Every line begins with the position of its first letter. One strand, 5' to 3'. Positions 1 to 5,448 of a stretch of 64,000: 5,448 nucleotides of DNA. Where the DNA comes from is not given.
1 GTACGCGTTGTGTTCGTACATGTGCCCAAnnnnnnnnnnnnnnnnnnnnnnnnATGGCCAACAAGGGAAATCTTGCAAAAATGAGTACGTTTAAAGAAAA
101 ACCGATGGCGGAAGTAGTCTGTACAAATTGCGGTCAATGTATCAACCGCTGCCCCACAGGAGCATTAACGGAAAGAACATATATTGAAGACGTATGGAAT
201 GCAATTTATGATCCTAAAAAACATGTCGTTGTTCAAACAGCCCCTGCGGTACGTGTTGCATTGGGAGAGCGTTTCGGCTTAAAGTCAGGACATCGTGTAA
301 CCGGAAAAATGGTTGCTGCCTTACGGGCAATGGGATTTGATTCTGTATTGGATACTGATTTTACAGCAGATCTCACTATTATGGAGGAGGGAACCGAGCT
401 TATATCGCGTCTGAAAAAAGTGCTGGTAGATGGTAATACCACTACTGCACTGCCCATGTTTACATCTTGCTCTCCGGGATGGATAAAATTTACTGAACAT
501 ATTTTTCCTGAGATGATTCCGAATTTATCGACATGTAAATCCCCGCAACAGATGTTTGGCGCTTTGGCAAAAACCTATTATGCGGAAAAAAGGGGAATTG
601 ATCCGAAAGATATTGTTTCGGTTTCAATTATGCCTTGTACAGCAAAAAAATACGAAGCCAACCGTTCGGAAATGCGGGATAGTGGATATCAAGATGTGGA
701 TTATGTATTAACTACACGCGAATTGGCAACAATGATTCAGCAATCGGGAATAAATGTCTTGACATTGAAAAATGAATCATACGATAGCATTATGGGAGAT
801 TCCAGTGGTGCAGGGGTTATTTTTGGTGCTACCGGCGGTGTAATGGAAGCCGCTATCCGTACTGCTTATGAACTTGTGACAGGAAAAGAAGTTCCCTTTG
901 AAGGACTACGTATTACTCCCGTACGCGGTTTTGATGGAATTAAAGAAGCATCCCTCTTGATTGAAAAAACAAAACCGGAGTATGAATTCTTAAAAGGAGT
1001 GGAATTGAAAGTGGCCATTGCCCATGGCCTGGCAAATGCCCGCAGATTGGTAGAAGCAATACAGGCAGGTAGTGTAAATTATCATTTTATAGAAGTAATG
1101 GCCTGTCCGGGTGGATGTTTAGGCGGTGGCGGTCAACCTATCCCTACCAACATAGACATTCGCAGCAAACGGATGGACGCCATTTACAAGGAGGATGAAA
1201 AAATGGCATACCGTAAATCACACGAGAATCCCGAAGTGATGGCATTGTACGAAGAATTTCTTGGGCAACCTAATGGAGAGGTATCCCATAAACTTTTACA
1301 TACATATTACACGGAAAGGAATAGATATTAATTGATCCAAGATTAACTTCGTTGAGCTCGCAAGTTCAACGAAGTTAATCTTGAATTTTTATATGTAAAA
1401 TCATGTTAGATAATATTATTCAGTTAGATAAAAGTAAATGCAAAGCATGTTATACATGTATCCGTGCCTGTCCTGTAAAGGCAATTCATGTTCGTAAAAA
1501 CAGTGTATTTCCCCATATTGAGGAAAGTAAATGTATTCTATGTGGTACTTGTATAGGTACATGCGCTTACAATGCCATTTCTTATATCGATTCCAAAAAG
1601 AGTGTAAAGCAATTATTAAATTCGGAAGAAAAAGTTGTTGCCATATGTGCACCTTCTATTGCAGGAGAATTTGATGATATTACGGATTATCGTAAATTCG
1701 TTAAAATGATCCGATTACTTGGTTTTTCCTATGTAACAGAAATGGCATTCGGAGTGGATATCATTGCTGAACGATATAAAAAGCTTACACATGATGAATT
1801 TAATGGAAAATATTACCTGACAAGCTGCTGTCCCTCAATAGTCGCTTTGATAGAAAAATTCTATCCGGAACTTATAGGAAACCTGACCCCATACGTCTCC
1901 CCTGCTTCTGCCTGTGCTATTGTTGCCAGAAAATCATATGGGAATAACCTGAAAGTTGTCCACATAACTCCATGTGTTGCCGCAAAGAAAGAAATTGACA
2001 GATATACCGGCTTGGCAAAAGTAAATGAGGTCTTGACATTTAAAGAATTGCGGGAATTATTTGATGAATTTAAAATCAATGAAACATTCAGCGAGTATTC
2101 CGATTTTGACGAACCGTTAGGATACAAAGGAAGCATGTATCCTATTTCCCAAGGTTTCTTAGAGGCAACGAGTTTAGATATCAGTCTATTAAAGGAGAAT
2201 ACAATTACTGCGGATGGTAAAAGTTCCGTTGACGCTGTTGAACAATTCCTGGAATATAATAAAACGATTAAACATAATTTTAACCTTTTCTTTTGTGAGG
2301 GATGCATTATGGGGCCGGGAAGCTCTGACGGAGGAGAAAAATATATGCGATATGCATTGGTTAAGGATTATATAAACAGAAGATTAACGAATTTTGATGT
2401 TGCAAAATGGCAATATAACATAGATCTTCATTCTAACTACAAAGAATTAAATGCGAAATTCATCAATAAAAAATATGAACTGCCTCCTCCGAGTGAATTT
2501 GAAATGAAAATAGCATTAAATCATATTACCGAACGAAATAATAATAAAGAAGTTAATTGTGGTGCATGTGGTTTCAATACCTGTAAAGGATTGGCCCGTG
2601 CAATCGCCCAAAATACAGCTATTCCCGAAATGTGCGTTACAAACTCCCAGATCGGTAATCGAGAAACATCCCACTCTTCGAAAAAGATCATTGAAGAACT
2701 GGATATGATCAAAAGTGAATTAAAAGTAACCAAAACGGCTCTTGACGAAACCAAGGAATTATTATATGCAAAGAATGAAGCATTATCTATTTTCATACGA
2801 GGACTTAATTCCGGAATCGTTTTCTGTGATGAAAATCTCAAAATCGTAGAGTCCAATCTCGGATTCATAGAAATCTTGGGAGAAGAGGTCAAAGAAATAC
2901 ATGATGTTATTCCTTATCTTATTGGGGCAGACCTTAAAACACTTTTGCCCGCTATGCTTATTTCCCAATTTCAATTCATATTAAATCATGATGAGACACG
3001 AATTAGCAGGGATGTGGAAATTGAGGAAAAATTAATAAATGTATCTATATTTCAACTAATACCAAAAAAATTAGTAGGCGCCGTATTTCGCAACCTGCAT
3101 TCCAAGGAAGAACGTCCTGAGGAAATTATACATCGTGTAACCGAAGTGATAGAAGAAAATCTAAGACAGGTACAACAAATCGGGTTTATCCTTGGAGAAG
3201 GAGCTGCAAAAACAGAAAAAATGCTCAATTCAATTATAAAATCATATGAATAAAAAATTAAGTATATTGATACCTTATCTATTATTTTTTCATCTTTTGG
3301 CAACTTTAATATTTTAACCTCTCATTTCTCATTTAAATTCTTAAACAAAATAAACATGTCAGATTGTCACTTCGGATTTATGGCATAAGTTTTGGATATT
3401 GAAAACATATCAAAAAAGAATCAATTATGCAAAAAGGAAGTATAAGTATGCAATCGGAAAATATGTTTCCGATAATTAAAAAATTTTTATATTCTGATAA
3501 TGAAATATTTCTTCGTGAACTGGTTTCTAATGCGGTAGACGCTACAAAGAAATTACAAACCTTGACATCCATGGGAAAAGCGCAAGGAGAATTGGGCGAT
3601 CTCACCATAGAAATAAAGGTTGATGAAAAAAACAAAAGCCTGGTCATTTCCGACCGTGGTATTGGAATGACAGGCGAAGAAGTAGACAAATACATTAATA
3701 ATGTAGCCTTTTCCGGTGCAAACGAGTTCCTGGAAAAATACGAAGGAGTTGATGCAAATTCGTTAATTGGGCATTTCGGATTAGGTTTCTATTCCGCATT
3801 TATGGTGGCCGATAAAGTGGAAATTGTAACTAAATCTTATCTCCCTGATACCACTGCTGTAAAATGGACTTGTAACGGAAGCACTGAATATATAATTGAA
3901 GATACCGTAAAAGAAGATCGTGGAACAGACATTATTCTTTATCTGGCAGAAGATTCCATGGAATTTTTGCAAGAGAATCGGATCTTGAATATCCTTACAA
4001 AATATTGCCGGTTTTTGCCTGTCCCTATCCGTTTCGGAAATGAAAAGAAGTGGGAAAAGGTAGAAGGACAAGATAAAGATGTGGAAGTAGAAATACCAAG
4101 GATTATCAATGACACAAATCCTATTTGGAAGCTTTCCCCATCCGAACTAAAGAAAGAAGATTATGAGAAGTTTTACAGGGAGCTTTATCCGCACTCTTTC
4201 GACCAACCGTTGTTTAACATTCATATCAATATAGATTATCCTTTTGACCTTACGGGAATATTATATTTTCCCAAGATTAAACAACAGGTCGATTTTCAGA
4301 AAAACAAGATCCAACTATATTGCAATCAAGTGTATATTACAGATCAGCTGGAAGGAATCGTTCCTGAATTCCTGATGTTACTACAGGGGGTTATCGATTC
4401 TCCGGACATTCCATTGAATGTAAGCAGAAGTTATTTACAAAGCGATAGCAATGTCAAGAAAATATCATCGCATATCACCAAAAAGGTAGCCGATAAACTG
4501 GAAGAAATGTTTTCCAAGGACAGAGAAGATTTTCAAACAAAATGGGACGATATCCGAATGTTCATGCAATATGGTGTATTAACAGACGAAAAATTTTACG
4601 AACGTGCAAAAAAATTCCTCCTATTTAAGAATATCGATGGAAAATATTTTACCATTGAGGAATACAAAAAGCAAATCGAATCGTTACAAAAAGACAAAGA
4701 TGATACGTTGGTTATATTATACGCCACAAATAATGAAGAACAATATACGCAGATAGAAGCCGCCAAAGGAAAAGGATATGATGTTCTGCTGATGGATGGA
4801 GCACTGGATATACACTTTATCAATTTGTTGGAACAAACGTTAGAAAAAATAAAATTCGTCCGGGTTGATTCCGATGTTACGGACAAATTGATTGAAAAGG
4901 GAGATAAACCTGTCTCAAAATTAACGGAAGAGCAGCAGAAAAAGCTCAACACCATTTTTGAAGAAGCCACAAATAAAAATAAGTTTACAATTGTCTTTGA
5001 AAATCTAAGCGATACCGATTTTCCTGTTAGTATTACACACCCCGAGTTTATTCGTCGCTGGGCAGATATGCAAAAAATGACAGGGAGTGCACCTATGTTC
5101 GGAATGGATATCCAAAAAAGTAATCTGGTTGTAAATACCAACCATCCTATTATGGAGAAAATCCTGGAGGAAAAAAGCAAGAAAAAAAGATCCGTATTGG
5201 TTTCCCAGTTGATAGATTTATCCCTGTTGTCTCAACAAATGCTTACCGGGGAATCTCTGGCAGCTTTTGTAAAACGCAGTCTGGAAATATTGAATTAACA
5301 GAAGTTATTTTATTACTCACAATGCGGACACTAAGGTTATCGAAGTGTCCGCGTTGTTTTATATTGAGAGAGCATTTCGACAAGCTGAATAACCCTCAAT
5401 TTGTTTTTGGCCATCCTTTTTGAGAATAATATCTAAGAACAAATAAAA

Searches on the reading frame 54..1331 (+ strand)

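Call 64: search_protein_families(library=pfam, proteins=[window:54-1331:+], max_evalue=0.0001)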
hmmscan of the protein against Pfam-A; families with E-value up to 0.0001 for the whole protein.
window:54-1331:+ (425 aa): 3 families
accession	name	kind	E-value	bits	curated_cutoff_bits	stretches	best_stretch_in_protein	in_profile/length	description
PF02906.19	Fe_hyd_lg_C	-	3.7e-98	328.5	22.1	1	56-359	1-245/245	Iron only hydrogenase large subunit, C-terminal domain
PF02256.22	Fe_hyd_SSU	-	4.2e-25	88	24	1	368-422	2-56/56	Iron hydrogenase small subunit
PF13484.11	Fer4_16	-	1.7e-05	26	30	0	23-41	2-20/66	4Fe-4S double cluster binding domain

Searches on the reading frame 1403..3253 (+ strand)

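Call 64: search_protein_families(library=pfam, proteins=[window:1403-3253:+], max_evalue=0.0001)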
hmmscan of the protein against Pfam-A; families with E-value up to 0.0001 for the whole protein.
window:1403-3253:+ (616 aa): 8 families
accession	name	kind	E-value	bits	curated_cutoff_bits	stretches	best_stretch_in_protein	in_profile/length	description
PF02906.19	Fe_hyd_lg_C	-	1.5e-40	139.8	22.1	1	76-305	1-245/245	Iron only hydrogenase large subunit, C-terminal domain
PF12837.12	Fer4_6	-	8.6e-09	35.4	25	1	36-59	1-24/24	4Fe-4S binding domain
PF00037.32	Fer4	-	2.5e-08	33.8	21.1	1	7-28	2-23/24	4Fe-4S binding domain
PF04060.18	FeS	-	1.2e-07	31.7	23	1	384-412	4-32/33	Putative Fe-S cluster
PF13237.11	Fer4_10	-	4.3e-07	30.2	25.5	1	6-54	2-52/53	4Fe-4S dicluster domain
PF12838.12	Fer4_7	-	9.9e-06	26.4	27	1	12-58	1-52/52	4Fe-4S dicluster domain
PF13187.11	Fer4_9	-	4.2e-05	23.9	27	1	12-59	1-52/52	4Fe-4S dicluster domain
PF12797.12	Fer4_2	-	5.6e-05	23.3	24.5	0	37-55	3-21/22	4Fe-4S binding domain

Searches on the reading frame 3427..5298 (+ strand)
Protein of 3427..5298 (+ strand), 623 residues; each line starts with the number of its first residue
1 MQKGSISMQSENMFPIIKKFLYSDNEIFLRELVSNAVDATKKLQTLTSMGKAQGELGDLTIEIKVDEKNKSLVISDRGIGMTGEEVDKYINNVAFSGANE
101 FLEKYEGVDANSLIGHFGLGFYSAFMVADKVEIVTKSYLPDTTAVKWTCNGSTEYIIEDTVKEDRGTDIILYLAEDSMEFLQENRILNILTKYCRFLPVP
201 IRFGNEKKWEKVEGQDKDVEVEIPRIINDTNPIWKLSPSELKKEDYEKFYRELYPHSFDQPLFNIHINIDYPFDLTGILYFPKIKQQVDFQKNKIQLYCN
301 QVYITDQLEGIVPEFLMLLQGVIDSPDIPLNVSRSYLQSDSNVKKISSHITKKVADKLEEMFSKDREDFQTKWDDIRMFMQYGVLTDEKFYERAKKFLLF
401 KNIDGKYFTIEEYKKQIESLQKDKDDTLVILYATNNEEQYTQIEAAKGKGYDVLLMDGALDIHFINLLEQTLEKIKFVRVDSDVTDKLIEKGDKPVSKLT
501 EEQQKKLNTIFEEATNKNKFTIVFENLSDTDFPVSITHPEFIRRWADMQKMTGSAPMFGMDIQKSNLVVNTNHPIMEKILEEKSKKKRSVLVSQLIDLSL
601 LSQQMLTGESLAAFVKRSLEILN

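Call 64: search_protein_families(library=pfam, proteins=[window:3427-5298:+], max_evalue=0.0001)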
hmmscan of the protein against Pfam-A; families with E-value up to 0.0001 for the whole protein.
window:3427-5298:+ (623 aa): 3 families
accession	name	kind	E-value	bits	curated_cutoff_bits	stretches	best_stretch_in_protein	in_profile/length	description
PF00183.23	HSP90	-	4.4e-50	171.6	24.4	1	223-598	78-459/518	Hsp90 protein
PF13589.12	HATPase_c_3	-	2.5e-09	37.7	25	1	28-148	6-104/137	Histidine kinase-, DNA gyrase B-, and HSP90-like ATPase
PF02518.31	HATPase_c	-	1.6e-06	29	26.4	1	29-173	10-107/111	Histidine kinase-, DNA gyrase B-, and HSP90-like ATPase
